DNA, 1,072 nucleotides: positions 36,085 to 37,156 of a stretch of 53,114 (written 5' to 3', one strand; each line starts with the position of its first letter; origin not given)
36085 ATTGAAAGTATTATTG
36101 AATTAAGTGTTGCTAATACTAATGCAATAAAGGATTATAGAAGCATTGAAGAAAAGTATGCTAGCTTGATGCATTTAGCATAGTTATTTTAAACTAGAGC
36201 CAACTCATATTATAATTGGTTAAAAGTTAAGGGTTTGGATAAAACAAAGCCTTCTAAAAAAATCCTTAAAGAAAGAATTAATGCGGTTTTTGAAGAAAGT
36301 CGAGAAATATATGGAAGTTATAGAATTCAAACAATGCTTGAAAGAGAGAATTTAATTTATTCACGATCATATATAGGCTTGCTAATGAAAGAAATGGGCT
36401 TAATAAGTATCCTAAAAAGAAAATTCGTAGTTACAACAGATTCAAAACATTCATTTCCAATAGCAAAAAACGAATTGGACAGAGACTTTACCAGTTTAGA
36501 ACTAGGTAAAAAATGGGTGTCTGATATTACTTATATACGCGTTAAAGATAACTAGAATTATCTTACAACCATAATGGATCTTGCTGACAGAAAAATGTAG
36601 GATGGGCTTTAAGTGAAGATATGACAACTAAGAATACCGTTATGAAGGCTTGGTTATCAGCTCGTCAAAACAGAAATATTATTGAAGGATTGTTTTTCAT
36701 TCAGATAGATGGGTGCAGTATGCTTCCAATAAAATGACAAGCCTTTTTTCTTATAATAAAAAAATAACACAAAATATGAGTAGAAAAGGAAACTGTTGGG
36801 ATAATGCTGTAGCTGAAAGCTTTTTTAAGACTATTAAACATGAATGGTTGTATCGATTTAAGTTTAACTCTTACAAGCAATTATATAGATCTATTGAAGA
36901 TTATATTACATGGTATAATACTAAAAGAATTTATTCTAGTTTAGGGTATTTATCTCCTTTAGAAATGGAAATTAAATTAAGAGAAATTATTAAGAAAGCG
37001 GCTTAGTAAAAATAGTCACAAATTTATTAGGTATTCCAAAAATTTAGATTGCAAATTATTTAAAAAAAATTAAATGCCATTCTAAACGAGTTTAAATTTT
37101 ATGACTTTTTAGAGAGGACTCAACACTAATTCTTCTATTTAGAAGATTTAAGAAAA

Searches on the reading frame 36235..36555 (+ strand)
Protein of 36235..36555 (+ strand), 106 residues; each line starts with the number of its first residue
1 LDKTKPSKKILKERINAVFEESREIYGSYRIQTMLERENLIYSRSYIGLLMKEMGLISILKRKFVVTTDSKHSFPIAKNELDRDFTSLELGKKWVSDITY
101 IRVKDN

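Call 71: search_protein_families(library=pfam, proteins=[window:36235-36555:+], max_evalue=0.01)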
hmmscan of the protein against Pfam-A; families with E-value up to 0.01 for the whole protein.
window:36235-36555:+ (106 aa): 1 family
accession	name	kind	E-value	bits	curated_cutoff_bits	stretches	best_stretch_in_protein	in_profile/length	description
PF13276.12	HTH_21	-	4.1e-13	49.8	28.1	1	10-64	5-60/60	HTH-like domain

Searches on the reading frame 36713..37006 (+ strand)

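Call 71: search_protein_families(library=pfam, proteins=[window:36713-37006:+], max_evalue=0.01)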
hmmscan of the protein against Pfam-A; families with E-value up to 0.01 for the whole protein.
window:36713-37006:+ (97 aa): 2 families
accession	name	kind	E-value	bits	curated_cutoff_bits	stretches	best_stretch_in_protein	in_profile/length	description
PF13683.12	rve_3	-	1.1e-17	64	26.5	1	17-82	2-67/67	Integrase core domain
PF13333.12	rve_2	-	5.9e-16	58.8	22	1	35-86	1-52/56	Integrase core domain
